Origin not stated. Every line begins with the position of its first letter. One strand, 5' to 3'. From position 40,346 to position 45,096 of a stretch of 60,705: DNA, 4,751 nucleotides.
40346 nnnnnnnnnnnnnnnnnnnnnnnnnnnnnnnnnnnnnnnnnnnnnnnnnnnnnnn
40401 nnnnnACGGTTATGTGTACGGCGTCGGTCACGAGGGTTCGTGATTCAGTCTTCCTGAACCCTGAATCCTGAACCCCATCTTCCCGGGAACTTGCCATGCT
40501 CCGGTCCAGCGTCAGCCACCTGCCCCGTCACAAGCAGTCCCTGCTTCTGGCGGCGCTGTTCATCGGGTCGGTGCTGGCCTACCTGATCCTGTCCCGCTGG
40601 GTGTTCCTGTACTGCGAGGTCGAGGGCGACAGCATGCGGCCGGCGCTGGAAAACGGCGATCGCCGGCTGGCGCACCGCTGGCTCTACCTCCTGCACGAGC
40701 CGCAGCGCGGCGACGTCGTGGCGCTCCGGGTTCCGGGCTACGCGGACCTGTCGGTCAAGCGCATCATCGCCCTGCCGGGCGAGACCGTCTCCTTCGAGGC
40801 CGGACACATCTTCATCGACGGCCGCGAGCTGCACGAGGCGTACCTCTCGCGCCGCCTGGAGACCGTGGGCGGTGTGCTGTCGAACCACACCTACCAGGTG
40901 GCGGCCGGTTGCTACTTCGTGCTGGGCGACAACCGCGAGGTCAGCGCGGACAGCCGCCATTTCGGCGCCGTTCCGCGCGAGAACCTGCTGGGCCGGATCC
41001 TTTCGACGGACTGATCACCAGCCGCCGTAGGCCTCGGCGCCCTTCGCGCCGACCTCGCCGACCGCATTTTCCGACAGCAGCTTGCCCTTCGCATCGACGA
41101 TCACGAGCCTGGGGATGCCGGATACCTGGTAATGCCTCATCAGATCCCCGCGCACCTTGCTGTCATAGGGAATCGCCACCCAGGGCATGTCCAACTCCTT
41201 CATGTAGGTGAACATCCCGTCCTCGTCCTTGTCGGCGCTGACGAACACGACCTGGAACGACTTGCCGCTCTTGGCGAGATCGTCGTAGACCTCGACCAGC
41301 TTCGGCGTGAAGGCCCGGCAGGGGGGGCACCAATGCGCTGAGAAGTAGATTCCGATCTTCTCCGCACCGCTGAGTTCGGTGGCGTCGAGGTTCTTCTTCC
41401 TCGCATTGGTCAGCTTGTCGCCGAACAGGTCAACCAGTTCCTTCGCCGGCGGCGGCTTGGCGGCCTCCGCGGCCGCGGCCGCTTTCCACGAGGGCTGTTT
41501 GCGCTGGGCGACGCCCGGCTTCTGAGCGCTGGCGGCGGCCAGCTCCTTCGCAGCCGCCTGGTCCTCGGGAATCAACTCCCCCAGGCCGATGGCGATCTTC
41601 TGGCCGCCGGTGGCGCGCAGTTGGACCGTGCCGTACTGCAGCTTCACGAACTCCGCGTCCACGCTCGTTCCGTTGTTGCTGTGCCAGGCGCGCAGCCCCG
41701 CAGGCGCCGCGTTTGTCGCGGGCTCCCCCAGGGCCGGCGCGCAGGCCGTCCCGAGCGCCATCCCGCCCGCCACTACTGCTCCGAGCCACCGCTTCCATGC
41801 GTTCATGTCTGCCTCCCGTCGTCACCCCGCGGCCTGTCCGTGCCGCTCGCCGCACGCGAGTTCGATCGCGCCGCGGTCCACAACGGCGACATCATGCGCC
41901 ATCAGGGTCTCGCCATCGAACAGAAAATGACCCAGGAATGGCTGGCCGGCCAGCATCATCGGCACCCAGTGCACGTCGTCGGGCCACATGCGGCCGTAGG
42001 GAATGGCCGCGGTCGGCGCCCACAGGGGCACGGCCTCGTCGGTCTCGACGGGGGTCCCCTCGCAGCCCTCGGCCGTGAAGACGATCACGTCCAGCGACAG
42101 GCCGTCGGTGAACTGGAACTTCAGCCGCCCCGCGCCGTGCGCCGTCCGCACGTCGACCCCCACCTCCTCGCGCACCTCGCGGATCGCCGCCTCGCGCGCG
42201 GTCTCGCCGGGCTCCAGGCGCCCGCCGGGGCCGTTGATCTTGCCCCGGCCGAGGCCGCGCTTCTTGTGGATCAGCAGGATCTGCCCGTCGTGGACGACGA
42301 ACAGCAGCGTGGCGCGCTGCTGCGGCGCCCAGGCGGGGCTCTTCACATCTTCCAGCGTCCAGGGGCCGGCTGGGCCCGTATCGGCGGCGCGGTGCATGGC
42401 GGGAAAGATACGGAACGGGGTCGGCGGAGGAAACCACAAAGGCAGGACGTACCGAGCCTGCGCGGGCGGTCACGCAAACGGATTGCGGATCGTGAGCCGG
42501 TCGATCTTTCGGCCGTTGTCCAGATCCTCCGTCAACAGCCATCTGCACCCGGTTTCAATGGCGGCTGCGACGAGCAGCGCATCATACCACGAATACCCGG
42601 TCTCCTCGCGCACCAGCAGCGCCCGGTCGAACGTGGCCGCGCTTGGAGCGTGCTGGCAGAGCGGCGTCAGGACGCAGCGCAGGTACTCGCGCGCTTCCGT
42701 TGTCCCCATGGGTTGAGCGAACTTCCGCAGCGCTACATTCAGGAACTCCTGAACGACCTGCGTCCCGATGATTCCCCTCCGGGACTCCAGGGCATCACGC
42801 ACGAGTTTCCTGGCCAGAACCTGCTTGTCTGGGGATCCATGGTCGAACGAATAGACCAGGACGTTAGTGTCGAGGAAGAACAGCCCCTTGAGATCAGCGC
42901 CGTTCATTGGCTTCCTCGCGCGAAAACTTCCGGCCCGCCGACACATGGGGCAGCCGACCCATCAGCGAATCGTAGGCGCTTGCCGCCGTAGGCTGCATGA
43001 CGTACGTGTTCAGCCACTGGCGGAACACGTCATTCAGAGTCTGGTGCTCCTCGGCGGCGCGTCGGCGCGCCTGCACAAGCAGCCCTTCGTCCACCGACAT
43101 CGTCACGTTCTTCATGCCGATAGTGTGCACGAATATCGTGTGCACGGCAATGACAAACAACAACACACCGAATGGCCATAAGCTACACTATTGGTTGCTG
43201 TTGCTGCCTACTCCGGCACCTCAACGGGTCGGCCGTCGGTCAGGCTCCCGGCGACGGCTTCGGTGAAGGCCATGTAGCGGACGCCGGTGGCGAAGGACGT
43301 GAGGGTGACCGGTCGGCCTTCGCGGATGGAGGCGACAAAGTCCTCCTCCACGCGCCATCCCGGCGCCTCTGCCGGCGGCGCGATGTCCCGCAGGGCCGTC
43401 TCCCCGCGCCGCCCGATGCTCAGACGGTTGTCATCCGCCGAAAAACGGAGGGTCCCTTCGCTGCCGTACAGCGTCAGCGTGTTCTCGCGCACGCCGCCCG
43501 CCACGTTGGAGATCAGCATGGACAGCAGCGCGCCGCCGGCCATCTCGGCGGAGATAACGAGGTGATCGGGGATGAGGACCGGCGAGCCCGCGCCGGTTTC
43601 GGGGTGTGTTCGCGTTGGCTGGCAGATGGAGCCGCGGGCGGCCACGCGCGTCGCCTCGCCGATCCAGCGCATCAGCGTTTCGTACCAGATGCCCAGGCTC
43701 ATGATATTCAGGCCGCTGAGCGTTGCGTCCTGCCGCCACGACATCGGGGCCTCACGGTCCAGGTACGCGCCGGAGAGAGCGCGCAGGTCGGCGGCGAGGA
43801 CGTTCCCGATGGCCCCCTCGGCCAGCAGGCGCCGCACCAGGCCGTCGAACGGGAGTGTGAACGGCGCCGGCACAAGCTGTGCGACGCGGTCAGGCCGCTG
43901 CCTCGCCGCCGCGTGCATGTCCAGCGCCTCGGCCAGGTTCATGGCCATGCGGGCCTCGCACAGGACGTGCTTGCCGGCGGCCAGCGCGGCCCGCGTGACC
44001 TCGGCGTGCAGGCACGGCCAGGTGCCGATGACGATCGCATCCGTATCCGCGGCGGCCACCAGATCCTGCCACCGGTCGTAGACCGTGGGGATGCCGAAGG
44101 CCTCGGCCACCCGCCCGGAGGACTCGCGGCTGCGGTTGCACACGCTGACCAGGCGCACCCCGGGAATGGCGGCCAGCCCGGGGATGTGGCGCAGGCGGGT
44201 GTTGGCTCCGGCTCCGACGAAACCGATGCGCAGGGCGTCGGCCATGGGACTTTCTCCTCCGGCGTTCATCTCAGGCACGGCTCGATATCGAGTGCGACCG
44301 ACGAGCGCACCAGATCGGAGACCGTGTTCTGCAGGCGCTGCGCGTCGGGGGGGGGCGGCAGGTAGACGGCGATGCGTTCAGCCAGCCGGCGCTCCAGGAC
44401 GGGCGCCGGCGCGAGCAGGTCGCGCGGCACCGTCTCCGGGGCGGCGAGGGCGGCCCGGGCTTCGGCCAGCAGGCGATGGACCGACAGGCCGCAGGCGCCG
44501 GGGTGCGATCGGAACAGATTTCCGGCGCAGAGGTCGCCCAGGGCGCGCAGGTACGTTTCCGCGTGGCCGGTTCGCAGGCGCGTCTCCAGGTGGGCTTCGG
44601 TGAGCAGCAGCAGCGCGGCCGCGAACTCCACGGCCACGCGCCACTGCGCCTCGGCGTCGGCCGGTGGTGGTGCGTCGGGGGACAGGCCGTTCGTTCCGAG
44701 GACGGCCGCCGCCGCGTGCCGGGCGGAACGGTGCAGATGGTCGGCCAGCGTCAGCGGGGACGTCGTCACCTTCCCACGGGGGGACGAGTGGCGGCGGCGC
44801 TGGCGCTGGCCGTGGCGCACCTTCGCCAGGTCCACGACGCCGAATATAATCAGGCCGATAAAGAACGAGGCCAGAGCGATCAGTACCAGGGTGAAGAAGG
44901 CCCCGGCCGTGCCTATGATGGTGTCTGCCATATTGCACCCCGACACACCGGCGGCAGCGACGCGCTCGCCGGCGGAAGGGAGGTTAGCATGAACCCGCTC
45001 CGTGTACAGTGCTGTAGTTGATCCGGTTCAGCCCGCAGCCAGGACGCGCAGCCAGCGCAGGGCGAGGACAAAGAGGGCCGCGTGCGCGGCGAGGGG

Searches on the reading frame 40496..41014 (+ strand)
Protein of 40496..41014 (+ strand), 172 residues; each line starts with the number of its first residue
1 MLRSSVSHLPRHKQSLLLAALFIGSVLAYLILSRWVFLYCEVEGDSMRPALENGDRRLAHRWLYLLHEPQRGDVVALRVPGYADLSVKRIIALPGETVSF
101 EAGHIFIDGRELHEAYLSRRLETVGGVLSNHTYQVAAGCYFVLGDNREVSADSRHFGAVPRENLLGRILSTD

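Call 9: search_protein_families(library=pfam, proteins=[window:40496-41014:+], max_evalue=0.001)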
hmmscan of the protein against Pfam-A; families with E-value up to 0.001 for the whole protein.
window:40496-41014:+ (172 aa): 2 families
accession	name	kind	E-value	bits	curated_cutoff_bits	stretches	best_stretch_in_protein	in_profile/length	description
PF10502.14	Peptidase_S26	-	1.2e-36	126.7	22.9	1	21-168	7-163/168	Signal peptidase, peptidase S26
PF00717.28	Peptidase_S24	-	0.00025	21.2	23.3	1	39-98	37-89/116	Peptidase S24-like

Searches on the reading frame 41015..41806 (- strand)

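Call 9: search_protein_families(library=pfam, proteins=[window:41015-41806:-], max_evalue=0.001)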
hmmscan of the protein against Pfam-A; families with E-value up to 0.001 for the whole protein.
window:41015-41806:- (263 aa): 6 families
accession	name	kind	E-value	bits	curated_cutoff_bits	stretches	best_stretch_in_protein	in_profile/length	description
PF13905.12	Thioredoxin_8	-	4.5e-25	88.2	27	1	150-242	3-93/94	Thioredoxin-like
PF08534.16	Redoxin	-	3.5e-09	37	26.6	1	132-252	13-137/148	Redoxin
PF00578.27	AhpC-TSA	-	7.6e-09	36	26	1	132-243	10-121/124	AhpC/TSA family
PF00085.26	Thioredoxin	-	2.8e-08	34.1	23.5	1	139-196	9-61/103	Thioredoxin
PF13098.12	Thioredoxin_2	-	4.3e-07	30.7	27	1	153-252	10-95/104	Thioredoxin-like domain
PF03983.18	SHD1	-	2.8e-05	24.3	23.7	1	33-88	5-61/67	SLA1 homology domain 1, SHD1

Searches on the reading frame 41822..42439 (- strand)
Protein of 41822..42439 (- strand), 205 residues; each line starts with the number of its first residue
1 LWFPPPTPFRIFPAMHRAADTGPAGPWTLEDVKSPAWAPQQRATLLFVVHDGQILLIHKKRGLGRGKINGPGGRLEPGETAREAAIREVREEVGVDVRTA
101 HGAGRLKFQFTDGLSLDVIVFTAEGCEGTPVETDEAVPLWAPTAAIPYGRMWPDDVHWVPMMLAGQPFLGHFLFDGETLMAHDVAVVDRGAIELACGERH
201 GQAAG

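Call 9: search_protein_families(library=pfam, proteins=[window:41822-42439:-], max_evalue=0.001)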
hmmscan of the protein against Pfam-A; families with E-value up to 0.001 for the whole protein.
window:41822-42439:- (205 aa): 2 families
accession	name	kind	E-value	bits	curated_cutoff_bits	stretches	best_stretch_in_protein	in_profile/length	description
PF00293.34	NUDIX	-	2.1e-15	57.4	21.1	1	41-160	3-132/134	NUDIX domain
PF14815.12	NUDIX_4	-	0.0002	21.6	35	1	46-130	4-85/113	NUDIX domain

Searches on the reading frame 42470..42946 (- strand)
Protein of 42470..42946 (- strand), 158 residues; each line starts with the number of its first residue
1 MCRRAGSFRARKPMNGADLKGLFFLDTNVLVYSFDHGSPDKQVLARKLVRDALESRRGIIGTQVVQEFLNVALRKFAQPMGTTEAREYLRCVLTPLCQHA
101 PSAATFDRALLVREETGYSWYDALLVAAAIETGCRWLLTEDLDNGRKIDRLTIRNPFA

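Call 60: search_protein_families(library=pfam, proteins=[window:42470-42946:-], max_evalue=0.1)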
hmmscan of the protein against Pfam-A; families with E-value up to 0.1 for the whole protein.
window:42470-42946:- (158 aa): 2 families
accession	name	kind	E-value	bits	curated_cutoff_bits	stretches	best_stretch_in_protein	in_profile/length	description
PF01850.27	PIN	-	1.9e-11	45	23.6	1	24-143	2-113/120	PIN domain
PF13470.12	PIN_3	-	0.0011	20.2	27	1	24-142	3-114/115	PIN domain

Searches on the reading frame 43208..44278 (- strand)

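Call 9: search_protein_families(library=pfam, proteins=[window:43208-44278:-], max_evalue=0.001)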
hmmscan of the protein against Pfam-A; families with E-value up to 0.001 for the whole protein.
window:43208-44278:- (356 aa): 3 families
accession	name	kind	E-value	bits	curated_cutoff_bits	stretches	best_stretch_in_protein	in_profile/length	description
PF01408.29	GFO_IDH_MocA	-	4e-22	79.6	24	1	16-132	1-116/120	Oxidoreductase family, NAD-binding Rossmann fold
PF22725.1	GFO_IDH_MocA_C3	-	1.6e-13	51.2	27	1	148-278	4-124/124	GFO/IDH/MocA C-terminal domain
PF02894.22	GFO_IDH_MocA_C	-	2.6e-07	31.1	22.9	1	149-354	1-218/218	Oxidoreductase family, C-terminal alpha/beta domain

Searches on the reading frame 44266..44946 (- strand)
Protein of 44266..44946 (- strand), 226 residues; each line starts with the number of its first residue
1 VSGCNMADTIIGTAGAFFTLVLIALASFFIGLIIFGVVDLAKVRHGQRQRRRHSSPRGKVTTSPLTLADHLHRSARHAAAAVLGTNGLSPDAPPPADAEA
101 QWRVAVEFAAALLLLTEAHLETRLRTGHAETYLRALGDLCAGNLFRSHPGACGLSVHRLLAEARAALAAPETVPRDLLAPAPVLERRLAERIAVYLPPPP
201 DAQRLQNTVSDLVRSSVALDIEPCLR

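Call 9: search_protein_families(library=pfam, proteins=[window:44266-44946:-], max_evalue=0.001)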
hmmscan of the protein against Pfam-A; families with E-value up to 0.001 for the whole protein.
window:44266-44946:- (226 aa): 0 families

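Call 60: search_protein_families(library=pfam, proteins=[window:44266-44946:-], max_evalue=0.1)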
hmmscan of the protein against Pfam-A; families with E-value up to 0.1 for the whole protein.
window:44266-44946:- (226 aa): 1 family
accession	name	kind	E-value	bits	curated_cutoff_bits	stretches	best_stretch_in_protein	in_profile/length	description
PF06305.16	LapA_dom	-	0.094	13.1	28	0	18-52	17-51/64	Lipopolysaccharide assembly protein A domain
